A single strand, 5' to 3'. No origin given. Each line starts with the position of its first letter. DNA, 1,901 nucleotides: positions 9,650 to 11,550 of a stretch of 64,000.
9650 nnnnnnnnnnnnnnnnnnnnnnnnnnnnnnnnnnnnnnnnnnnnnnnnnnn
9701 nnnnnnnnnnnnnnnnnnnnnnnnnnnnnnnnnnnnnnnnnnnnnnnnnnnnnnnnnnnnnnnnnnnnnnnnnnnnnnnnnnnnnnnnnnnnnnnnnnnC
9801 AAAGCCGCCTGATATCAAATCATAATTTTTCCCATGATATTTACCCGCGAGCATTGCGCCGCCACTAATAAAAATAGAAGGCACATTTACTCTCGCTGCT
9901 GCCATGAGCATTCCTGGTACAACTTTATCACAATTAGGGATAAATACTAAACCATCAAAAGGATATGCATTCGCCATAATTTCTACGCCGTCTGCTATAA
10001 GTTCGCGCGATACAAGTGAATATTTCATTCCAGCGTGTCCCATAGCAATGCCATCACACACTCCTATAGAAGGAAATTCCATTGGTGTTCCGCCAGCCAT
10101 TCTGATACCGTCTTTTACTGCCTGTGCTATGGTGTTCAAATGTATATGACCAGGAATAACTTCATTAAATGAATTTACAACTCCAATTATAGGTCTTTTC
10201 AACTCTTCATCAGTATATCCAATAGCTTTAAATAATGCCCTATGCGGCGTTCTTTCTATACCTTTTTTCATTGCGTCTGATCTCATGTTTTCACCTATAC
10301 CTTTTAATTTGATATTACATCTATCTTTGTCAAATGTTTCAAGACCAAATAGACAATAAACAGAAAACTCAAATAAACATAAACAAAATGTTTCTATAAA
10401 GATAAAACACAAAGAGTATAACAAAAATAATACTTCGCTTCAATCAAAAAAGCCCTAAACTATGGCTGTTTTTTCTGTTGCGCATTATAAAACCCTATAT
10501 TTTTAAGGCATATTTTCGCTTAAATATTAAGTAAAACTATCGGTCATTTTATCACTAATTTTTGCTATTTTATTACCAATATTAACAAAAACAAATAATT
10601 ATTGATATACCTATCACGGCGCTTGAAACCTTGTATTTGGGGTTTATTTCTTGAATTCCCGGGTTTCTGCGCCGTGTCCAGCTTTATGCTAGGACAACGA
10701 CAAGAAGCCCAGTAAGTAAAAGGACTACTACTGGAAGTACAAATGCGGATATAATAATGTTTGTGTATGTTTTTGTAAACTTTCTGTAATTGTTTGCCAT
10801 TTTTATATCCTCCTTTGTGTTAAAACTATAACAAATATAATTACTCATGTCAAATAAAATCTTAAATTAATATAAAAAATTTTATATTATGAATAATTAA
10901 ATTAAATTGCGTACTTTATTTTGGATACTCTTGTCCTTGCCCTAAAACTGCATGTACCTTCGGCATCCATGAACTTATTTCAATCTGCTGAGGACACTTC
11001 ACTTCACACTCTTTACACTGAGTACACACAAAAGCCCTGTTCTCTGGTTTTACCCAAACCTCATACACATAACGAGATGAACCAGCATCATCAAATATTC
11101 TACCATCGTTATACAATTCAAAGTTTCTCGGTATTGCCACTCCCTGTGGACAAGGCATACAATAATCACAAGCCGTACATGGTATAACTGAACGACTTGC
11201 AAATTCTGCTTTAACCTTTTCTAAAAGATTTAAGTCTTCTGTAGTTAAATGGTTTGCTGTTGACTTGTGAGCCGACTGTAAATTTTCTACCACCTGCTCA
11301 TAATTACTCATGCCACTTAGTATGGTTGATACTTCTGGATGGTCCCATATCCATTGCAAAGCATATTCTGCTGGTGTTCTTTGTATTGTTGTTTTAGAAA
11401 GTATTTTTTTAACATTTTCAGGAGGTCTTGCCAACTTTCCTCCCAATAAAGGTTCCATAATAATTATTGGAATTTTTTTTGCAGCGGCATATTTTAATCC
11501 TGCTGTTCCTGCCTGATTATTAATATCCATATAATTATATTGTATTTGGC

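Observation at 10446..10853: Candidate leader-peptide transcription attenuator for the entire ilvD-ilvB-ilvN-ilvC-leuA-leuC-leuD-leuB operon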

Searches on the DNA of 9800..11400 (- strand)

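Call 3: search_rna_families(source=window, start=9800, end=11400, threshold=evalue, max_evalue=10, show_alignments=3)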
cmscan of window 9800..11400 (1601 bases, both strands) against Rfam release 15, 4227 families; matches with E-value up to 10: 2.
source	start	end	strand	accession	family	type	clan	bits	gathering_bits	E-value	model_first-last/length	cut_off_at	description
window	11195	11299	-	RF01932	bxd_4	Gene; lncRNA;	-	19.3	40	1.3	1-106/106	no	Bithoraxoid conserved region 4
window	10418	10473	+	RF01675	CrcZ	Gene; sRNA;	-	10.9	95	3.5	1-398/398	no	Pseudomonas sRNA CrcZ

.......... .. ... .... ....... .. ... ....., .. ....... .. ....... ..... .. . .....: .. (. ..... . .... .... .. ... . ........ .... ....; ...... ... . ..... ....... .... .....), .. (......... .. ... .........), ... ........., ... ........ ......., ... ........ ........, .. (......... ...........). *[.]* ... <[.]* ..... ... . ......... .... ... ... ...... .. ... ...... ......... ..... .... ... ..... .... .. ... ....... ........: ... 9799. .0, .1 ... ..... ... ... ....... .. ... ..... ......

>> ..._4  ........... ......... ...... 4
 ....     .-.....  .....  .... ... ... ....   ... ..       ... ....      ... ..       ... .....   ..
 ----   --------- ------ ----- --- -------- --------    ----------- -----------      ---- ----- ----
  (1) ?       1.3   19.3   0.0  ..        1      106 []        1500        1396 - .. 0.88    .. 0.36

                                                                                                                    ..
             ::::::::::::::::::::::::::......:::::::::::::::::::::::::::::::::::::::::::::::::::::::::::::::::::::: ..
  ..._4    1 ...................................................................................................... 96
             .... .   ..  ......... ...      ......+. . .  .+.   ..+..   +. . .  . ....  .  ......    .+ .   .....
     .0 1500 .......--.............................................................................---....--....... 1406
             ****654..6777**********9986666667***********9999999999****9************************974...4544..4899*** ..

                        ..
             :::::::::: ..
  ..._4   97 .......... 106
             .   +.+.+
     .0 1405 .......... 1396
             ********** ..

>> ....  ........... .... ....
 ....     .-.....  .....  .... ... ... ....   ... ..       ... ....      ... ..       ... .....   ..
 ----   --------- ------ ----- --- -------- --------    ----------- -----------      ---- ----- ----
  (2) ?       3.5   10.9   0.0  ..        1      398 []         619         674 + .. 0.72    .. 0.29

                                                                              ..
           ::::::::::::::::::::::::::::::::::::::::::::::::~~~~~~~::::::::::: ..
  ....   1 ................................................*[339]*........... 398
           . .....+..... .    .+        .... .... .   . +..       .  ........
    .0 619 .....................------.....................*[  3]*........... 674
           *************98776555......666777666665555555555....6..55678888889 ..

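Call 66: build_rna_model(alignment_id=A6, structure=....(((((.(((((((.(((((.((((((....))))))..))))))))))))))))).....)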
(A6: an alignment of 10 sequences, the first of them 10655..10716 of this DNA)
Model R1 built from alignment A6 (10 sequences, 64 columns); structure: as given.
model positions 62; base pairs 23; branch points 0; effective number of sequences 2.03; information 0.903 bits per position. Calibrated on 0.2 Mb of random sequence (short: E-values are rough).
structure used (alignment columns):
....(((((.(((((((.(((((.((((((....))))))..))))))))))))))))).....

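Call 67: search_with_rna_model(model_id=R1, sources=[window, L001, L002, L003, L004, L005, L081, L083, L087, L088, L090, L092, L093, L094, L064, L075, L074, L057, L203, L196, L183], max_evalue=1, make_alignment=true)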
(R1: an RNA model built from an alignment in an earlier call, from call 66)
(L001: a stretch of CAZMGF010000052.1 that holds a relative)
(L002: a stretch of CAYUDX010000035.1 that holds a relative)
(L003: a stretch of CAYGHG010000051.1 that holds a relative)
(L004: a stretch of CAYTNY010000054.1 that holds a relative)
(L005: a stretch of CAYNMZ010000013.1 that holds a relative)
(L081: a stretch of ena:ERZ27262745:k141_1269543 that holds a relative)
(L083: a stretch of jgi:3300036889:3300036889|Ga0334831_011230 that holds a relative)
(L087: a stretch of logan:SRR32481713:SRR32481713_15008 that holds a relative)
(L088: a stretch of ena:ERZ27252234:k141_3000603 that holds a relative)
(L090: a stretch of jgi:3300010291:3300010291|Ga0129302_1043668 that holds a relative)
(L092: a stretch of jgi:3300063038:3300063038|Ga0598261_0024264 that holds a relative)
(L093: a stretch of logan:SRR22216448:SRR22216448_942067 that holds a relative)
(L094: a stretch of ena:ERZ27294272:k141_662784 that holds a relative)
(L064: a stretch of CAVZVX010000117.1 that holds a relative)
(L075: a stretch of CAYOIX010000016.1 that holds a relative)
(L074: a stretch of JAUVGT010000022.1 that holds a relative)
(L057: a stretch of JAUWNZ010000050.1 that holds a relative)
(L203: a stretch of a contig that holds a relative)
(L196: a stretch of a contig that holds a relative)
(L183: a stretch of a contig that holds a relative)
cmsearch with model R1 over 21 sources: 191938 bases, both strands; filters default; matches with E-value up to 1: 22.
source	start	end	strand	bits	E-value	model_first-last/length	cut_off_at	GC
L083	3086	3148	+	90.3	2.8e-27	1-62/62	no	0.62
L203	13752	13814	-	90.3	2.8e-27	1-62/62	no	0.62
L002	774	836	+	88.9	8.2e-27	1-62/62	no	0.63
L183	741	803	+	88.9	8.2e-27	1-62/62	no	0.63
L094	2640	2701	+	88.2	1.4e-26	1-62/62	no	0.56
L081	3083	3144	+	88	1.7e-26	1-62/62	no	0.58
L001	893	955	+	87.9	1.7e-26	1-62/62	no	0.63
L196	892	954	+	87.9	1.7e-26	1-62/62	no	0.63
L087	3086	3146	+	85.5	1.1e-25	1-62/62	no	0.56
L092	1929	1991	+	78.1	3.4e-23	1-62/62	no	0.57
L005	2667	2727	+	77.8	4.3e-23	1-62/62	no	0.62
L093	1621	1681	+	77.8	4.3e-23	1-62/62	no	0.62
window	10654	10715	-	76.6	1.1e-22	1-62/62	no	0.52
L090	1373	1432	+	30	5.3e-07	1-62/62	no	0.53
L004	2758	2818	+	27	5.5e-06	1-62/62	no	0.51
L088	1916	1980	+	21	0.00056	1-62/62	no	0.63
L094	2638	2699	-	17.2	0.01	1-62/62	no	0.56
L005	2665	2725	-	16.8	0.014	1-62/62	no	0.62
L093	1619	1679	-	16.8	0.014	1-62/62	no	0.62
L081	3081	3142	-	16.8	0.014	1-62/62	no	0.58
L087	3084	3144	-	14.9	0.064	1-62/62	no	0.56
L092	1927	1989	-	11.8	0.66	1-62/62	no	0.57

Alignment A7: 22 matches aligned to the model, 75 columns, each read 5' to 3' on its own strand. Consensus structure (alignment columns), stored with it:
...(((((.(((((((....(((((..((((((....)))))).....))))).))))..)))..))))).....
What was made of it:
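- On Small membrane protein or type I toxin: The window holds a single copy (call 67).
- Copy number: the covariance model finds a single copy in the window (call 67).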

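Call 68: search_with_rna_model(model_id=R1, sources=[window, L001, L002, L004, L005, L081, L083, L087, L088, L090, L092, L093, L094], max_evalue=0.003, make_alignment=true, show_alignments=0)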
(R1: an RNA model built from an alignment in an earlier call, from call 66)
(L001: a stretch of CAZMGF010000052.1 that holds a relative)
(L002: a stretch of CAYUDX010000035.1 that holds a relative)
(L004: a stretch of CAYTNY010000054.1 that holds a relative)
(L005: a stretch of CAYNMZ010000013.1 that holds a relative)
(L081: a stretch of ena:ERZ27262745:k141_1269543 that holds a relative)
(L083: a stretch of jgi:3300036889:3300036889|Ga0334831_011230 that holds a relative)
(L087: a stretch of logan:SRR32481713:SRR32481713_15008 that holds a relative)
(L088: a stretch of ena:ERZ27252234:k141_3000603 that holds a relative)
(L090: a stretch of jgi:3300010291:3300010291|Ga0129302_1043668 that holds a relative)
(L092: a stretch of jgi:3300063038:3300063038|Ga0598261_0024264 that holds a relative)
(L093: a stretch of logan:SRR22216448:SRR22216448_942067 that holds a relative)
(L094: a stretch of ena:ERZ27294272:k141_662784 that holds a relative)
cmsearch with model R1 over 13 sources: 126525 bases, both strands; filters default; matches with E-value up to 0.003: 13.
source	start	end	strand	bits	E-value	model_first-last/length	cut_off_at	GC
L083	3086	3148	+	90.3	1.8e-27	1-62/62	no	0.62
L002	774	836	+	88.9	5.4e-27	1-62/62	no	0.63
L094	2640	2701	+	88.2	9e-27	1-62/62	no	0.56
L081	3083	3144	+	88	1.1e-26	1-62/62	no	0.58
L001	893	955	+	87.9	1.2e-26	1-62/62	no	0.63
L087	3086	3146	+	85.5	7.3e-26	1-62/62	no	0.56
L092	1929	1991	+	78.1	2.2e-23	1-62/62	no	0.57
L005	2667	2727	+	77.8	2.8e-23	1-62/62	no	0.62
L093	1621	1681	+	77.8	2.8e-23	1-62/62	no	0.62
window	10654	10715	-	76.6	7.2e-23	1-62/62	no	0.52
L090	1373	1432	+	30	3.5e-07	1-62/62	no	0.53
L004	2758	2818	+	27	3.6e-06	1-62/62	no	0.51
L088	1916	1980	+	21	0.00037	1-62/62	no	0.63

Alignment A8: 13 matches aligned to the model, 71 columns, each read 5' to 3' on its own strand. Consensus structure (alignment columns), stored with it:
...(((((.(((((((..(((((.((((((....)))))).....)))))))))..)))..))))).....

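Call 71: build_rna_model(alignment_id=A9, structure=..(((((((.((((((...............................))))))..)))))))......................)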
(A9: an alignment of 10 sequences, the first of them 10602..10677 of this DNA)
Model R2 built from alignment A9 (10 sequences, 84 columns); structure: as given.
model positions 76; base pairs 13; branch points 0; effective number of sequences 2.05; information 0.743 bits per position. Calibrated on 0.2 Mb of random sequence (short: E-values are rough).
structure used (alignment columns):
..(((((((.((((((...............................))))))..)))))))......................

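Call 72: search_with_rna_model(model_id=R2, sources=[window, L001, L002, L003, L004, L005, L081, L083, L087, L088, L090, L092, L093, L094], max_evalue=0.01, make_alignment=true)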
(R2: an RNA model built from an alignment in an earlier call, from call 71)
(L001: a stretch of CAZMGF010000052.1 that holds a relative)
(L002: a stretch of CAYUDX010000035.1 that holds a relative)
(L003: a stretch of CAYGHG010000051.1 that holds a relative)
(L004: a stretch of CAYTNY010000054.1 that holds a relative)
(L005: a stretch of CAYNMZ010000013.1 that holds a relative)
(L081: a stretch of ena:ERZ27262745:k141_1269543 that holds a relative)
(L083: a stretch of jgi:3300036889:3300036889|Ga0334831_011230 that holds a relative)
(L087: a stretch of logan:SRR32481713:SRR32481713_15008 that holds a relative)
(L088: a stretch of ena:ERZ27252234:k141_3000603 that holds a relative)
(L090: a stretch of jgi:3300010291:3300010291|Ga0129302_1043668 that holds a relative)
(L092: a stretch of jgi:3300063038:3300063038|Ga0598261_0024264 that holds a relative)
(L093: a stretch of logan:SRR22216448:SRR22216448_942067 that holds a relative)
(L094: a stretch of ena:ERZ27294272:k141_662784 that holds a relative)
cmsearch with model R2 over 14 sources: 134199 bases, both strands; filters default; matches with E-value up to 0.01: 14.
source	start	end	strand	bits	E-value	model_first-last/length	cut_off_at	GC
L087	3123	3199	+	97.7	1.2e-29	1-76/76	no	0.49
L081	3121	3197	+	97.6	1.3e-29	1-76/76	no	0.49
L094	2678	2754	+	96.5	3e-29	1-76/76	no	0.48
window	10601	10677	-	96.3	3.3e-29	1-76/76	no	0.44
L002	813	888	+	95.9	4.6e-29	1-76/76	no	0.54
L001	932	1007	+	95.5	6.4e-29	1-76/76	no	0.49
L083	3125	3199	+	89.4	6.4e-27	1-76/76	no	0.57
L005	2704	2773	+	73.9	8.3e-22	1-76/76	no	0.5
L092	1968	2037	+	71.3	6.5e-21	1-76/76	no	0.44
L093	1658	1726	+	68.1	6.9e-20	1-76/76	no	0.52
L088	1957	2029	+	42.2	2.6e-11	1-76/76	no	0.49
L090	1409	1481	+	40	1.4e-10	1-76/76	no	0.49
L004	2794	2867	+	30.3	2.2e-07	1-76/76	no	0.54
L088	2097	2139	+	19.9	0.00061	1-76/76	no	0.56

Alignment A10: 14 matches aligned to the model, 94 columns, each read 5' to 3' on its own strand. Consensus structure (alignment columns), stored with it:
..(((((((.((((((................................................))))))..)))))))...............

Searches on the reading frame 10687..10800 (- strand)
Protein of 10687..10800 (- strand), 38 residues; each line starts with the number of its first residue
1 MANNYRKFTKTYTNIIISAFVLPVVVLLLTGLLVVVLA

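Call 39: search_protein_families(library=ncbifam, proteins=[window:10687-10800:-], max_evalue=0.01)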
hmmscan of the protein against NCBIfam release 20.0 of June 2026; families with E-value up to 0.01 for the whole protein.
seq(38 aa): 0 families
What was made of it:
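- On Known leader-peptide or small-protein families in Pfam/NCBIfam: Zero NCBIfam hits (call 39).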

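Call 52: search_protein_families(library=pfam, proteins=[window:10687-10800:-], max_evalue=10)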
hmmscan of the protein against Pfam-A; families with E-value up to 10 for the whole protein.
seq(38 aa): 1 family
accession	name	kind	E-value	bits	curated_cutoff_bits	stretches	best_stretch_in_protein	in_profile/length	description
PF06143.16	Baculo_11_kDa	-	0.23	11.5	28.4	1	5-37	29-60/84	Baculovirus 11 kDa family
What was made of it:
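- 10684..10800 (-): Leader ORF, 38 codons plus TAA (10686-10684): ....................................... No Pfam or NCBIfam family matches (calls 39, 52).
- No Pfam, NCBIfam or other family matches (calls 39, 52).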
